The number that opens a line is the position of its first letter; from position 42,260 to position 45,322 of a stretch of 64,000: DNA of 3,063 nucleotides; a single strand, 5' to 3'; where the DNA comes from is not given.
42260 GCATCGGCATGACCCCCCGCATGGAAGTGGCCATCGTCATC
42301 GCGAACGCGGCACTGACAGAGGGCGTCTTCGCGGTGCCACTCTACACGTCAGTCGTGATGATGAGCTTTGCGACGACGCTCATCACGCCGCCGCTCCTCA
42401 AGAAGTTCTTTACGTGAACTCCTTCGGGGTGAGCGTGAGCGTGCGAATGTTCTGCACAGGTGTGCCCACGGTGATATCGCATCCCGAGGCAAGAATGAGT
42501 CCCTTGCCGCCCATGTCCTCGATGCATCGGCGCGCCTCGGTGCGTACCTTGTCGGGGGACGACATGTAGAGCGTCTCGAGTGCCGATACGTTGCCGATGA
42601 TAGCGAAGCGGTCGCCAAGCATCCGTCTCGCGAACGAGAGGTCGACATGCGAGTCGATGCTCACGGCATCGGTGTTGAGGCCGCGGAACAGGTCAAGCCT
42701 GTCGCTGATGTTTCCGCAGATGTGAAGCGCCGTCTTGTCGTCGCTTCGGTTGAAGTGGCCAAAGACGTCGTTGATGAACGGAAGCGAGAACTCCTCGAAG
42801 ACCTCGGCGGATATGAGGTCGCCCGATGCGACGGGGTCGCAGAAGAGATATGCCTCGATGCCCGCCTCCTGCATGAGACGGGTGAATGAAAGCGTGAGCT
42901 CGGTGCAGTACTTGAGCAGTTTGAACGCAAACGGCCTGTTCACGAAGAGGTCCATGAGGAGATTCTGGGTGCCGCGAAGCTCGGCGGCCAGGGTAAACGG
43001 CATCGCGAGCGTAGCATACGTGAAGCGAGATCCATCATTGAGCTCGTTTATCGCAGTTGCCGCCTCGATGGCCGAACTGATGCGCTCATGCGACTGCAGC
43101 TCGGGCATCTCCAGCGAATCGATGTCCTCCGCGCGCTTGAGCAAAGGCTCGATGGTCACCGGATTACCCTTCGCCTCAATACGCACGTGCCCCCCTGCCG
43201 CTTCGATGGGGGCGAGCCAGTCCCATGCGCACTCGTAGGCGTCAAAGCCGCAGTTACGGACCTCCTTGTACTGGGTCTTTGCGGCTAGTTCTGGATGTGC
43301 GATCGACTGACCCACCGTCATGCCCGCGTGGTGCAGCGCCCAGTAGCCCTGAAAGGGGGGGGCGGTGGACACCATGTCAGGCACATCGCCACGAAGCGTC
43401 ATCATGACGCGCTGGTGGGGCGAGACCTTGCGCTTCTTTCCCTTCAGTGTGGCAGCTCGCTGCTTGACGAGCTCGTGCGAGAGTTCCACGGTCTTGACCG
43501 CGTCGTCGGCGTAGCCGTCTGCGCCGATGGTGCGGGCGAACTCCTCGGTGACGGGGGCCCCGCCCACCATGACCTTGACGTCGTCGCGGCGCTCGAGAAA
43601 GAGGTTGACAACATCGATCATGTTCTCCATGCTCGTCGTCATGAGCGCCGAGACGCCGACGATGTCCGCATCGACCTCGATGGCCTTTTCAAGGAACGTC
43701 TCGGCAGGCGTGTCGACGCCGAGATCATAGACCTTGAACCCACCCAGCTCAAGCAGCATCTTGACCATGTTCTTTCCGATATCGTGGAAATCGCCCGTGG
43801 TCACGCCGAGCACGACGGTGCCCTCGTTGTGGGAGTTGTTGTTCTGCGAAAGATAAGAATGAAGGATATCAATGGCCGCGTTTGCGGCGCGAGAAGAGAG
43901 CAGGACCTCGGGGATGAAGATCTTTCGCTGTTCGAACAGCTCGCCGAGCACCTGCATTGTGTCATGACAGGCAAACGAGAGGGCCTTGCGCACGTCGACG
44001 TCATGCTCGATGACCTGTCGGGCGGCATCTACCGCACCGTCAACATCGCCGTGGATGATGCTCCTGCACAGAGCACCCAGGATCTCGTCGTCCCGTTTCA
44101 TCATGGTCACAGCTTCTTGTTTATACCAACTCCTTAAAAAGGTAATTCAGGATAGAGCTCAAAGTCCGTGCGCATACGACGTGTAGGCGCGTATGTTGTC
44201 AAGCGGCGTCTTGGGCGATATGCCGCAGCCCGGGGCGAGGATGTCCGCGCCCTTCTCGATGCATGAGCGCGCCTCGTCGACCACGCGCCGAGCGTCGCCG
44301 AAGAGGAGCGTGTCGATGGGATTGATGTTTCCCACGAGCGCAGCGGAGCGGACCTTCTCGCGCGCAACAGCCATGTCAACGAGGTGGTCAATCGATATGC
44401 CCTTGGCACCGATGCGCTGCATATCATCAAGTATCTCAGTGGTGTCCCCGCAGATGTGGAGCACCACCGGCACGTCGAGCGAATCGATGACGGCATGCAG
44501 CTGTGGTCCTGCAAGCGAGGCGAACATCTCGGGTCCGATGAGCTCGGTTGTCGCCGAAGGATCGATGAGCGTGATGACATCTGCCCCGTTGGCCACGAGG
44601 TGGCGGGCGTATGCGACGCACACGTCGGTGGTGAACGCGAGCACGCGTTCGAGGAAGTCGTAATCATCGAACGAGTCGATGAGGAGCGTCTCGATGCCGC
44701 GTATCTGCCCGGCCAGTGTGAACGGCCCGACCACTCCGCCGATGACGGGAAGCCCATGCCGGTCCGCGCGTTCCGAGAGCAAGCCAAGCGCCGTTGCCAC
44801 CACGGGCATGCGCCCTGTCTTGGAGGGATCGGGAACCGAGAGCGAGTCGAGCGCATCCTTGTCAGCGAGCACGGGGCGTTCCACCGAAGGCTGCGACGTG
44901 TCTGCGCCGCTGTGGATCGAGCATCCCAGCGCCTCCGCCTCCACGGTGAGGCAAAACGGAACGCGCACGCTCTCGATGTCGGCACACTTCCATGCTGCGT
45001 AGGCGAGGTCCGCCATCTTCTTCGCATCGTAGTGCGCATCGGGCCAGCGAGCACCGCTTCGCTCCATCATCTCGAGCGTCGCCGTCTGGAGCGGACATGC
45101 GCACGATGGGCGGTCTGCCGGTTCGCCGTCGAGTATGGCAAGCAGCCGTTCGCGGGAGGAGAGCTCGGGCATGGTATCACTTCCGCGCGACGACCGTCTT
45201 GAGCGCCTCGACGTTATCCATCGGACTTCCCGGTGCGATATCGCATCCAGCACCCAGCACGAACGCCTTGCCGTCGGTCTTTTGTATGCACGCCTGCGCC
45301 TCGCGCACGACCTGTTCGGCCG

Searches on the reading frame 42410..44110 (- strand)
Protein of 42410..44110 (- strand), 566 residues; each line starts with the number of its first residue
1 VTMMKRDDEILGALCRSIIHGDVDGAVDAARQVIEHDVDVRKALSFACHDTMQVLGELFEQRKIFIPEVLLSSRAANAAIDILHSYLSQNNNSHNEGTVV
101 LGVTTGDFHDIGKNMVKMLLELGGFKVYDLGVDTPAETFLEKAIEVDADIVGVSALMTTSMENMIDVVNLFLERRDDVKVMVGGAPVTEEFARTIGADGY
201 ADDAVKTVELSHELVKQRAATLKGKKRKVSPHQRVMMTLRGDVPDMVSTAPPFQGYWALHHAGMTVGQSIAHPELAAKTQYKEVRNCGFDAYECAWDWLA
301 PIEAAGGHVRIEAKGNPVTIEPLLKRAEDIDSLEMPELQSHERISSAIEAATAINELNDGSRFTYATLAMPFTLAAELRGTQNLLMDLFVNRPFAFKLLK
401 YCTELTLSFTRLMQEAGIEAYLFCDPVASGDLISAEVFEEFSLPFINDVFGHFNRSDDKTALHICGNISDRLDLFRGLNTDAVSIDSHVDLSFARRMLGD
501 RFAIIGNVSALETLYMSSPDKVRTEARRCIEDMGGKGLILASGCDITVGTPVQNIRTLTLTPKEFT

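Call 5: search_protein_families(library=pfam, proteins=[window:42410-44110:-], max_evalue=0.001)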
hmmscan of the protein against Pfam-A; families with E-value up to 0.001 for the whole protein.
window:42410-44110:- (566 aa): 3 families
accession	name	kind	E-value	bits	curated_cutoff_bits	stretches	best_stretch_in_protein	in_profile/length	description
PF01208.23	URO-D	-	5.1e-55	187.3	23.9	1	234-560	5-341/346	Uroporphyrinogen decarboxylase (URO-D)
PF02310.24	B12-binding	-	5.7e-27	94.4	32.1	1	98-207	2-119/121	B12 binding domain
PF02607.22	B12-binding_2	-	1.4e-13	51.2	23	1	13-83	4-73/74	B12 binding domain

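Call 6: search_protein_families(library=ncbifam, proteins=[window:42410-44110:-], max_evalue=0.001)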
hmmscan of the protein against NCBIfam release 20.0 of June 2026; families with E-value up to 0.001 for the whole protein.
window:42410-44110:- (566 aa): 20 families
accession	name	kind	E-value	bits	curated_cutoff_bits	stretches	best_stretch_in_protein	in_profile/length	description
NF047996.1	corrin_MtgC_2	exception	7e-51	172.7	370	1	10-216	4-211/212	glycine betaine-specific corrinoid protein MtgC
NF004889.0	PRK06252.1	subfamily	3.5e-50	170.9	244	1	230-565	5-336/340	methylcobalamin:coenzyme M methyltransferase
TIGR01463.1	mtaA_cmuA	subfamily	1.1e-49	169.6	235.4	1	229-564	3-337/340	MtaA/CmuA family methyltransferase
TIGR02370.1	pyl_corrinoid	subfamily_domain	1.8e-48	164.5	215.3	1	16-205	4-195/197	methyltransferase cognate corrinoid protein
NF041607.1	dimeth_corrin_MtbC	equivalog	4.5e-47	160.2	350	1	24-214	14-202/203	dimethylamine corrinoid protein MtbC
NF047995.1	corrinoid_MtgC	exception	5.5e-46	156.7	310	1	9-215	3-213/215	glycine betaine-specific corrinoid protein MtgC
NF040654.1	MtaA_Meth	equivalog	4.9e-41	140.8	400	1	271-561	45-331/337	methylcobamide:CoM methyltransferase MtaA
TIGR02082.1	metH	equivalog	6e-38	130.1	1010.85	1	14-220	650-864/1182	methionine synthase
NF041608.1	methylcob_mtaseMtbA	equivalog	1e-37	130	600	1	283-565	60-337/339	methylcobamide:CoM methyltransferase MtbA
NF007024.0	PRK09490.1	equivalog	2.6e-32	111.6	1497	1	23-213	677-874/1234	methionine synthase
NF040655.1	MtaC_Meth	equivalog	1.3e-31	109.6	420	1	7-218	32-241/253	methanol--corrinoid protein MtaC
NF040669.1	MtaC2_Meth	equivalog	2.9e-27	95.7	450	1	5-218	37-249/267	methanol--corrinoid protein MtaC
TIGR01464.1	hemE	equivalog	4.2e-17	62.2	302.95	1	266-559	39-333/338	uroporphyrinogen decarboxylase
NF002612.0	PRK02261.1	equivalog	1.9e-13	50.1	110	1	96-186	3-94/148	methylaspartate mutase subunit S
TIGR01501.1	MthylAspMutase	equivalog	1.8e-10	40.7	135.8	1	97-185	2-91/134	methylaspartate mutase subunit S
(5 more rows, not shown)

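Call 32: find_homologous_proteins(query=window:42410-44110:-, max_evalue=1e-10)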
Query window:42410-44110:- (566 aa): 757 proteins with E <= 1e-10 among 8000 candidates; the best 120 are listed.
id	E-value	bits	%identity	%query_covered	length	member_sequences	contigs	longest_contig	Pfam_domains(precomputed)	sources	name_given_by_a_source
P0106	0.0e+0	1197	94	99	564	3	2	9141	PF02607.23,PF01208.24,PF02310.25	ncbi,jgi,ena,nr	ncbi:MAG TPA: hypothetical protein ENN11_04425 [Methanomicrobia archaeon]|nr:hypothetical protein [M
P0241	0.0e+0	1110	86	99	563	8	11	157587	PF02607.23,PF01208.24,PF02310.25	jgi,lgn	jgi:uroporphyrinogen decarboxylase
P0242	4.2e-210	717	56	99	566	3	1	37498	PF02607.23,PF01208.24,PF02310.25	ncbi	-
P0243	5.8e-209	713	55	99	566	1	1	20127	PF02607.23,PF01208.24,PF02310.25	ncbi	ncbi:MAG: uroporphyrinogen decarboxylase family protein [Candidatus Methanofastidiosia archaeon]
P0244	7.4e-198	676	55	99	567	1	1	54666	PF02607.23,PF01208.24,PF02310.25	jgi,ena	-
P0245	2.0e-197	675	55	99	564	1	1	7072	PF02607.23,PF01208.24,PF02310.25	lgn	-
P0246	1.5e-192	659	54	99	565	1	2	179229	PF02607.23,PF01208.24,PF02310.25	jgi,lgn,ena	-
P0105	3.1e-75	272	39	58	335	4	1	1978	PF01208.24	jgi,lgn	jgi:MtaA/CmuA family methyltransferase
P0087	5.3e-72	261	37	59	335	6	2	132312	PF01208.24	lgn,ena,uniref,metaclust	uniref:Uroporphyrinogen decarboxylase (URO-D) domain-containing protein n=1 Tax=Candidatus Methanome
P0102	1.5e-69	253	37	58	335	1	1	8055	PF01208.24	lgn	-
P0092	1.5e-68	250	37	59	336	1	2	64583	PF01208.24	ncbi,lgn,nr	ncbi:MAG: uroporphyrinogen decarboxylase family protein [Candidatus Methanomethyliales bacterium]|nr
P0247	1.3e-56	210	37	36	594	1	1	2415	PF02607.23,PF01208.24,PF02310.25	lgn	-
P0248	1.3e-53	200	34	37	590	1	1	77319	PF02607.23,PF01208.24,PF02310.25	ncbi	ncbi:MAG: uroporphyrinogen decarboxylase family protein [Pseudomonadota bacterium]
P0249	1.8e-51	193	42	39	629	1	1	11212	PF02607.23,PF01208.24,PF02310.25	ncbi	ncbi:MAG: cobalamin-dependent protein [Paracoccaceae bacterium]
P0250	4.4e-46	176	47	30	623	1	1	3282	PF02607.23,PF01208.24,PF02310.25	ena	-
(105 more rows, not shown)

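Call 43: find_encoding_contigs(protein=P0241, flank=10000, max_places=2)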
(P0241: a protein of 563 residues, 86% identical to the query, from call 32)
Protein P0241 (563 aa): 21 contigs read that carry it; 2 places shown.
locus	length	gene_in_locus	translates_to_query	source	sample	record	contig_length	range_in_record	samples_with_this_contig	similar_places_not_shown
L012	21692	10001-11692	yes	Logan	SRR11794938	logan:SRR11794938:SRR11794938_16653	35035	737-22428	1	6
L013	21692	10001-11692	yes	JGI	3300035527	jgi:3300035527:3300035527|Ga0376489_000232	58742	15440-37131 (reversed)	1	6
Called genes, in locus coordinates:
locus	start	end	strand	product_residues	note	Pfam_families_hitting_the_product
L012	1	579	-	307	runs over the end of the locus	PF13593:SBF_like, PF01758:SBF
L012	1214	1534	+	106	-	PF13520:AA_permease_2 (weak)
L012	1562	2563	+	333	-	PF00324:AA_permease, PF13520:AA_permease_2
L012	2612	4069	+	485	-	PF01565:FAD_binding_4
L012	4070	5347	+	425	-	PF13183:Fer4_8, PF02754:CCG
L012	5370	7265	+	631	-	PF02730:AFOR_N, PF01314:AFOR_C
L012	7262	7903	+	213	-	PF02607:B12-binding_2, PF02310:B12-binding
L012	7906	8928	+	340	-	PF01208:URO-D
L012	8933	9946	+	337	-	PF01208:URO-D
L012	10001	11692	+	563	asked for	PF02607:B12-binding_2, PF02310:B12-binding, PF01208:URO-D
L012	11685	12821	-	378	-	PF00999:Na_H_Exchanger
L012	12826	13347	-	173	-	PF00571:CBS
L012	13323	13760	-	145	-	-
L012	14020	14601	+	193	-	PF02525:Flavodoxin_2, PF03358:FMN_red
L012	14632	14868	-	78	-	-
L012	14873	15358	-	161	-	-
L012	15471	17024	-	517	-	PF00037:Fer4 (faint), PF01058:Oxidored_q6, PF14697:Fer4_21 (faint), PF12838:Fer4_7 (weak), PF13187:Fer4_9 (weak), PF13237:Fer4_10 (weak), PF04422:FrhB_FdhB_N, PF04432:FrhB_FdhB_C, +3 more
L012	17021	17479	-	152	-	PF01750:HycI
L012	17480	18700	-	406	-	PF27537:HoxH, PF00374:NiFeSe_Hases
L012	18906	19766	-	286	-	PF01875:Memo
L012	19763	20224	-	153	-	PF01948:PyrI, PF02748:PyrI_C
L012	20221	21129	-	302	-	PF02729:OTCace_N, PF00185:OTCace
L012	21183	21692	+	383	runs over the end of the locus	PF01979:Amidohydro_1, PF12890:DHOase (weak)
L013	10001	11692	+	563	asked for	PF02607:B12-binding_2, PF02310:B12-binding, PF01208:URO-D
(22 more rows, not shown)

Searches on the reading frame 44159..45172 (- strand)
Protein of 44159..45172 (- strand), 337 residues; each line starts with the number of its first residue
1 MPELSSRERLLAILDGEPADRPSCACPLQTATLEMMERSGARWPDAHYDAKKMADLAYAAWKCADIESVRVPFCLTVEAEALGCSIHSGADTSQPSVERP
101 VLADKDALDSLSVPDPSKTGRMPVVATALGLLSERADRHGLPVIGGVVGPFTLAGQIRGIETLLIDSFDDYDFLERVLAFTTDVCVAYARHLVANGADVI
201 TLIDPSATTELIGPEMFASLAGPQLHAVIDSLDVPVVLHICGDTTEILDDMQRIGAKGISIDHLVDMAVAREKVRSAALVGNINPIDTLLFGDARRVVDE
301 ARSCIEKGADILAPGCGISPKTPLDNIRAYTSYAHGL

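Call 5: search_protein_families(library=pfam, proteins=[window:44159-45172:-], max_evalue=0.001)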
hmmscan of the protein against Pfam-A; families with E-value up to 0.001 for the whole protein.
window:44159-45172:- (337 aa): 1 family
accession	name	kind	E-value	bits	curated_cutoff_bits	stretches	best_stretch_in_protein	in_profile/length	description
PF01208.23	URO-D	-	1.5e-80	271.3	23.9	1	6-335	2-344/346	Uroporphyrinogen decarboxylase (URO-D)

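Call 6: search_protein_families(library=ncbifam, proteins=[window:44159-45172:-], max_evalue=0.001)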
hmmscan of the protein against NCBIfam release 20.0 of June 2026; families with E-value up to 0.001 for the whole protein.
window:44159-45172:- (337 aa): 6 families
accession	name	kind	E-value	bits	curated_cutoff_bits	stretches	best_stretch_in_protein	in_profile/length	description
NF004889.0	PRK06252.1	subfamily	4.4e-111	371.2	244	1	1-334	1-333/340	methylcobalamin:coenzyme M methyltransferase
NF040654.1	MtaA_Meth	equivalog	3.3e-100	335.3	400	1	6-330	3-328/337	methylcobamide:CoM methyltransferase MtaA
TIGR01463.1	mtaA_cmuA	subfamily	8.7e-91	304.7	235.4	1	2-331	1-332/340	MtaA/CmuA family methyltransferase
NF041608.1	methylcob_mtaseMtbA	equivalog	2.7e-85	286.4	600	1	1-333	1-333/339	methylcobamide:CoM methyltransferase MtbA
TIGR01464.1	hemE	equivalog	2.3e-16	59.7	302.95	1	81-335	77-337/338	uroporphyrinogen decarboxylase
NF002119.0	PRK00957.1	equivalog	3e-05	23.3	258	1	181-256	142-213/306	methionine synthase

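Call 65: search_solved_structures(query=window:44159-45172:-, max_evalue=1e-10, show_alignments=1)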
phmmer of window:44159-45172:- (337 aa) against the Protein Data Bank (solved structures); distinct sequences matched with E-value up to 1e-10: 2.
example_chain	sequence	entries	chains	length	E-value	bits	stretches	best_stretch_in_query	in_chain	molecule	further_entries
4ay7_A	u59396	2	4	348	1.3e-67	231.7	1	2-331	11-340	METHYLCOBALAMIN: COENZYME M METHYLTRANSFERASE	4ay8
1j93_A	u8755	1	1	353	1.9e-11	47.1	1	120-337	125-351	UROPORPHYRINOGEN DECARBOXYLASE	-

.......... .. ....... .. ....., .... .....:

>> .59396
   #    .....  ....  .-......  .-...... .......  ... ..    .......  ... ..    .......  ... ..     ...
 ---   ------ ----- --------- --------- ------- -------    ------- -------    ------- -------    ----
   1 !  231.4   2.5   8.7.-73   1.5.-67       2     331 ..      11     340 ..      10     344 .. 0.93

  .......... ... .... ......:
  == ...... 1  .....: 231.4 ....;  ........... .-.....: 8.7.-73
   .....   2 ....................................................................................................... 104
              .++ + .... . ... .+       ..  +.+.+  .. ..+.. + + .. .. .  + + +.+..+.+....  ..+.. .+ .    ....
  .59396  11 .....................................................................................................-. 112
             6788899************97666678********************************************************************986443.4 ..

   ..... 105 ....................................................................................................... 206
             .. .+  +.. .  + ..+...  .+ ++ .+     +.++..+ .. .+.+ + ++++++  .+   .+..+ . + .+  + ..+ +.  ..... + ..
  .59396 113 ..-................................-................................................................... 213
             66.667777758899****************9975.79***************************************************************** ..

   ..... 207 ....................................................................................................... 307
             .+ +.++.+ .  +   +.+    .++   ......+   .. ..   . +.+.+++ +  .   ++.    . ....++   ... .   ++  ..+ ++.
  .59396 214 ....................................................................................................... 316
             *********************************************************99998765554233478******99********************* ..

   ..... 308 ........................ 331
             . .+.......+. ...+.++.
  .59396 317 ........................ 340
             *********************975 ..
